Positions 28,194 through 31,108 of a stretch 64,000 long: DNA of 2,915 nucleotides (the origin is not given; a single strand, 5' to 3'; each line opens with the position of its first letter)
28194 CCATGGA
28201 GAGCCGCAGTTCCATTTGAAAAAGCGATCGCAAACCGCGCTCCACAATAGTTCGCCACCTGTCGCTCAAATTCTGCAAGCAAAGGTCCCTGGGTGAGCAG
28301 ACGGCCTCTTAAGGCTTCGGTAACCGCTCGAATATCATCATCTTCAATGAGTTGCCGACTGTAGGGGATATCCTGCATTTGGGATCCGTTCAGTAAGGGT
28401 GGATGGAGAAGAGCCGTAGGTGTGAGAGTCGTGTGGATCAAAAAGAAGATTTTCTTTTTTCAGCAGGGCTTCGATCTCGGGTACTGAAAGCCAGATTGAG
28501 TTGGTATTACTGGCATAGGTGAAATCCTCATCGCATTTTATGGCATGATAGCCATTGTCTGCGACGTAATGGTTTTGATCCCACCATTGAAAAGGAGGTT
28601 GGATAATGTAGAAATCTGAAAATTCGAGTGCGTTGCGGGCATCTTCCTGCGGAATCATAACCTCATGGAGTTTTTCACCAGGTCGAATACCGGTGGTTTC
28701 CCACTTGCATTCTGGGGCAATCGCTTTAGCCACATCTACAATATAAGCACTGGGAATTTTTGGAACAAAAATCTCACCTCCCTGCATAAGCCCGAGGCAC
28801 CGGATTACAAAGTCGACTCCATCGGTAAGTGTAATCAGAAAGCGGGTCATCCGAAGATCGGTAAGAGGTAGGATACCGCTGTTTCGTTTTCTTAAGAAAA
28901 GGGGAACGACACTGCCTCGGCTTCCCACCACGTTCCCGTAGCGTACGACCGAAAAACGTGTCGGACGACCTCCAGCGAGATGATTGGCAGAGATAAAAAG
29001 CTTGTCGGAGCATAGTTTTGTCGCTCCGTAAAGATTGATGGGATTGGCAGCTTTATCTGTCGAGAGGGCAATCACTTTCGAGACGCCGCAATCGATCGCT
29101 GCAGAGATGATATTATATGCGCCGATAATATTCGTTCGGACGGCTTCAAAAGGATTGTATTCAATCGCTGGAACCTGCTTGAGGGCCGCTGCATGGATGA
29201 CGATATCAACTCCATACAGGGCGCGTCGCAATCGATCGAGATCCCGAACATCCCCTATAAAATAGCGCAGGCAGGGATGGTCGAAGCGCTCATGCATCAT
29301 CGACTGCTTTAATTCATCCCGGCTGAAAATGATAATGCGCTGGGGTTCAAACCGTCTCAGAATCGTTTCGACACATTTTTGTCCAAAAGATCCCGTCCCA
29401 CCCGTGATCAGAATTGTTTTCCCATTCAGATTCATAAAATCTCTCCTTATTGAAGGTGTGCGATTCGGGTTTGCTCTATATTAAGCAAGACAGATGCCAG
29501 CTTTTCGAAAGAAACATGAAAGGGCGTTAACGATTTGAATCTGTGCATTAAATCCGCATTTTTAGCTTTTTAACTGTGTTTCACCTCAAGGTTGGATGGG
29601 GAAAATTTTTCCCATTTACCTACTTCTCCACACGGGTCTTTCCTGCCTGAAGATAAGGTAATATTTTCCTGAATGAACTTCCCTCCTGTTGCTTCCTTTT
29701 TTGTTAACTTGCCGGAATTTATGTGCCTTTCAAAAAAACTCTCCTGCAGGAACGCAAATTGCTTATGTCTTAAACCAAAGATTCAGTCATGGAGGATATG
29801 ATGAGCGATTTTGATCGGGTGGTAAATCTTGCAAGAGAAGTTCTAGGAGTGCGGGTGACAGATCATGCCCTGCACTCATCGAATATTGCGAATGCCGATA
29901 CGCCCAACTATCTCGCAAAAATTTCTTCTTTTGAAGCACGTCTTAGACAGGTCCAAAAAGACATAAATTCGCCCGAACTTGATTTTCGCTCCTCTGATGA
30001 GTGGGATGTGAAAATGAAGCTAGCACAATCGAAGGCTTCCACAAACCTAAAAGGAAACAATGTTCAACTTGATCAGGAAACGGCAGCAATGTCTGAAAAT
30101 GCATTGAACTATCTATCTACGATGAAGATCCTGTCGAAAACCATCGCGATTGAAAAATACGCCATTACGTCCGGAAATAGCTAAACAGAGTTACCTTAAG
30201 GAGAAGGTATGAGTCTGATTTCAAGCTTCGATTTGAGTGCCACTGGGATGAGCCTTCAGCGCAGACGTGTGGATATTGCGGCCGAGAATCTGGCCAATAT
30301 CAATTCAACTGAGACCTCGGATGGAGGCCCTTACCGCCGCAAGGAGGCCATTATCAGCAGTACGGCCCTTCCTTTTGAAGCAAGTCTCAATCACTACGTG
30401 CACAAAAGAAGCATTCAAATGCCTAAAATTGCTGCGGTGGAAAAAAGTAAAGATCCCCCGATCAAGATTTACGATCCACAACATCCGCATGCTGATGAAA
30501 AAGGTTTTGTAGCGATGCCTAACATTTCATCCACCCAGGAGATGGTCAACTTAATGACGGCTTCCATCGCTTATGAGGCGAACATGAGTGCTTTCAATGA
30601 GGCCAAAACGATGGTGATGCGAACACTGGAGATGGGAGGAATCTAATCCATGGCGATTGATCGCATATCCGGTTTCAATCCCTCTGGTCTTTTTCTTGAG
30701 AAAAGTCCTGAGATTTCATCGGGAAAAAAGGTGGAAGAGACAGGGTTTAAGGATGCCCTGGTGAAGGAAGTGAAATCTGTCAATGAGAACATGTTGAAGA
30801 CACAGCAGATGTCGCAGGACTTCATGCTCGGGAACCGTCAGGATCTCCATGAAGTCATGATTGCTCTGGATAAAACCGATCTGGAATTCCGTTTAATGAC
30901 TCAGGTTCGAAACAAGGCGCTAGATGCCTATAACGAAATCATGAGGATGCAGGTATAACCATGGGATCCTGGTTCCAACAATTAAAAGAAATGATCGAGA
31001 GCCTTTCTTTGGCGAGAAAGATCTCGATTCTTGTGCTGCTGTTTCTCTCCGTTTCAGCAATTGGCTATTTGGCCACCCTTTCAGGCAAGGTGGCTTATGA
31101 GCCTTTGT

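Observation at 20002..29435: Expanded pseudaminic-acid-type biosynthesis operon with extra tailoring enzymes between the two flagellar blocks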

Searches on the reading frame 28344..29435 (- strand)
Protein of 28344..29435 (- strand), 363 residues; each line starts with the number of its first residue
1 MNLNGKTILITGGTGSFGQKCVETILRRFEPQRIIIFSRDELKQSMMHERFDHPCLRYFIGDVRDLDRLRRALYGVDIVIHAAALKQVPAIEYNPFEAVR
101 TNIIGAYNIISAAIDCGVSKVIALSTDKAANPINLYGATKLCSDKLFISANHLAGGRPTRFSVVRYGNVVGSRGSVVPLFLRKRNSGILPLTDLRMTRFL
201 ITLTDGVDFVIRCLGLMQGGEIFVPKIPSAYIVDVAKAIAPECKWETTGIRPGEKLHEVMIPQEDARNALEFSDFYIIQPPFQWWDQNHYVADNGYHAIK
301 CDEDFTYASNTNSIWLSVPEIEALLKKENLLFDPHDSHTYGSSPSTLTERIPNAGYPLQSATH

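Call 7: search_protein_families(library=ncbifam, proteins=[window:28344-29435:-], max_evalue=0.00001)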
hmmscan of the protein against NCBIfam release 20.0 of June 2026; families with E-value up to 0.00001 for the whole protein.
window:28344-29435:- (363 aa): 14 families
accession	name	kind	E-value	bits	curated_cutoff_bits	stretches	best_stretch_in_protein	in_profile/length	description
TIGR03589.1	PseB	equivalog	1e-151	504.4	407.75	1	3-323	2-322/324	UDP-N-acetylglucosamine 4,6-dehydratase (inverting)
TIGR04130.1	FnlA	equivalog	5.8e-69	232.5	730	1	4-327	3-327/337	UDP-N-acetylglucosamine 4,6-dehydratase/5-epimerase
TIGR04180.1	EDH_00030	hypoth_equivalog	1.1e-15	57.5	475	1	8-128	1-123/297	NAD-dependent 4,6-dehydratase LegB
TIGR01179.1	galE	equivalog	3.1e-11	42.7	262.3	1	8-173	2-180/332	UDP-glucose 4-epimerase GalE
NF041293.1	G6PDh_Azf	equivalog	2.5e-10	40.2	400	1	6-130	3-119/252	NAD-dependent glucose-6-phosphate dehydrogenase Azf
TIGR01181.1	dTDP_gluc_dehyt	equivalog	3.1e-10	39.7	365.1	1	8-129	2-128/321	dTDP-glucose 4,6-dehydratase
TIGR03466.1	HpnA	hypoth_equivalog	4.8e-10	38.8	367.65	1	7-126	2-113/327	hopanoid-associated sugar epimerase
TIGR01214.1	rmlD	equivalog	1.4e-09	37.5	224.05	1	8-145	2-133/285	dTDP-4-dehydrorhamnose reductase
TIGR02622.1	CDP_4_6_dhtase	equivalog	2.8e-08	33.3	278.45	1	4-129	3-132/352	CDP-glucose 4,6-dehydratase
NF042422.1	oxyalk_red_OleD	equivalog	3.8e-08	33.1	580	1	8-127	3-111/329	2-alkyl-3-oxoalkanoate reductase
NF052578.1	StrlDmthSdmBMthl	equivalog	6.5e-08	32.7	600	1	7-138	2-124/328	sterol demethylase protein SdmB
TIGR02197.1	heptose_epim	equivalog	9e-08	31.6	274.6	1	8-173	1-174/316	ADP-glyceromanno-heptose 6-epimerase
NF007956.0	PRK10675.1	subfamily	1.3e-06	27.8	394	1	8-125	3-123/338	UDP-glucose 4-epimerase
NF011728.1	PRK15181.1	equivalog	2e-06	27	760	1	39-122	56-137/348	Vi polysaccharide biosynthesis UDP-N-acetylglucosaminuronic acid C-4 epimerase TviC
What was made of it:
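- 28344..29435 (-): pseB: UDP-GlcNAc 4,6-dehydratase (inverting). Call 7: TIGR03589 504 bits (cut-off 407.75); LegB model 57 bits (cut-off 475).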

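Call 20: list_cluster_members(proteins=[P0001, window:28344-29435:-, window:30961-32445:+, window:18042-18833:+, window:20002-20730:-, window:21464-22531:-, window:16374-17273:+])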
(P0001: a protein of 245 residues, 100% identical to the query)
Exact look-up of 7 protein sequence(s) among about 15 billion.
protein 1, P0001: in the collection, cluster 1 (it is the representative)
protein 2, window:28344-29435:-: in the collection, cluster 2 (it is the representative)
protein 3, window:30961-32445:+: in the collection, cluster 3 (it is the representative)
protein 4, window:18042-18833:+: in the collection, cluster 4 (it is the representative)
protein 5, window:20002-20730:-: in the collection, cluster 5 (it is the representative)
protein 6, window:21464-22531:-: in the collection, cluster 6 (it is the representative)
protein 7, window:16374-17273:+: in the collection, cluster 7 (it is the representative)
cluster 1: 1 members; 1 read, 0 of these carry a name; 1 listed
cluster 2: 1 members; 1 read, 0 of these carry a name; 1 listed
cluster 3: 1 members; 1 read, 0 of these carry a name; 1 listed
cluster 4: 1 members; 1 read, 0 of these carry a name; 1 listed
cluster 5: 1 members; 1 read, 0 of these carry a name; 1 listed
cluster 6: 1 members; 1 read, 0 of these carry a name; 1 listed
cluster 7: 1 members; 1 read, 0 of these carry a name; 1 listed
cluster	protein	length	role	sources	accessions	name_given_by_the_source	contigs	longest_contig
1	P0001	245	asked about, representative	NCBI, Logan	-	-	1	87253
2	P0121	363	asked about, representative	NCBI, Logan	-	-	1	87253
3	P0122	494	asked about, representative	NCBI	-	-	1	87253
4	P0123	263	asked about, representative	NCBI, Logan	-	-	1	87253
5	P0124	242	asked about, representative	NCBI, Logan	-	-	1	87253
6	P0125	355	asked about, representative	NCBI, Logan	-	-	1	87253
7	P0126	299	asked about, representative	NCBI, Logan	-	-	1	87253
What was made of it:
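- Tried and rejected: Cluster look-ups gave no names (call 20).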

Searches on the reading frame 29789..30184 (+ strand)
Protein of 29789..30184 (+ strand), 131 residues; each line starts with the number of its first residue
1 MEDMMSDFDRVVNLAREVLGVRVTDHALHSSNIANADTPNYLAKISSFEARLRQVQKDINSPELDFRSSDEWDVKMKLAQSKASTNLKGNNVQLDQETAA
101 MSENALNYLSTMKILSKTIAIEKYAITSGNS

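Call 7: search_protein_families(library=ncbifam, proteins=[window:29789-30184:+], max_evalue=0.00001)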
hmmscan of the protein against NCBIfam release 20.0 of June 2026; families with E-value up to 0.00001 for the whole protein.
window:29789-30184:+ (131 aa): 13 families
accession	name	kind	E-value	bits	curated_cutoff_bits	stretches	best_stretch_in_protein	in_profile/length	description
TIGR01396.1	FlgB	equivalog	2.6e-19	69.8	59.05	1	8-126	1-130/131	flagellar basal body rod protein FlgB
NF009328.0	PRK12685.1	equivalog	8.5e-13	48.7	169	1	6-126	3-113/116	flagellar basal body rod protein FlgB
NF009266.0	PRK12623.1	equivalog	3.5e-10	39.9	144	1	11-128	12-132/133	flagellar basal body rod protein FlgB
NF009264.0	PRK12621.1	equivalog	7.9e-10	39.2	163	1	4-129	1-134/136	flagellar basal body rod protein FlgB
NF009263.0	PRK12620.1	equivalog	8e-10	38.8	158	1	6-126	3-130/133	flagellar basal body rod protein FlgB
NF005527.0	PRK07182.1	equivalog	1.6e-08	34.7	211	0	8-58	5-55/148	flagellar basal body rod protein FlgB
NF009270.0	PRK12627.1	equivalog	3.4e-08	34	128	1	11-121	7-120/128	FlgB family protein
NF009265.0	PRK12622.1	equivalog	3.4e-08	33.7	145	1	5-110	1-118/135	flagellar basal body rod protein FlgB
NF009275.1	PRK12632.1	equivalog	2.6e-06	27.8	170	1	5-118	1-117/130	flagellar basal body rod protein FlgC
NF004653.1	PRK06003.1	equivalog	2.9e-06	27.7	153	1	29-103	24-101/126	flagellar basal body rod protein FlgB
NF004654.1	PRK06004.1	equivalog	3.4e-06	28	142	0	29-126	16-124/126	flagellar basal body rod protein FlgB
NF009262.0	PRK12619.1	equivalog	5.3e-06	26.9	183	0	20-119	17-120/130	flagellar basal body rod protein FlgB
NF005280.0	PRK06797.1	equivalog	5.7e-06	26.9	106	0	21-124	14-115/135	flagellar basal body rod protein FlgB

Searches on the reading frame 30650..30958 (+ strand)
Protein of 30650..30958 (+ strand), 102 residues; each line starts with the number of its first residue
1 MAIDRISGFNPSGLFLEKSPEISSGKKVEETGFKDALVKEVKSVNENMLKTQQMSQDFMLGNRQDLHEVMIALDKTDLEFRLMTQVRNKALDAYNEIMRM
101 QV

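Call 7: search_protein_families(library=ncbifam, proteins=[window:30650-30958:+], max_evalue=0.00001)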
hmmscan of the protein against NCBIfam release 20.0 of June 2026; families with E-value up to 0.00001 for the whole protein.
window:30650-30958:+ (102 aa): 2 families
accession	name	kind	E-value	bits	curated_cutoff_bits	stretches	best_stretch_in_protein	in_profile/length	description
TIGR00205.2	fliE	equivalog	5.2e-25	87.5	30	1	33-102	1-71/71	flagellar hook-basal body complex protein FliE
NF009371.0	PRK12729.1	equivalog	4.8e-06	27.1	145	1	21-98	47-124/127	flagellar hook-basal body protein FliE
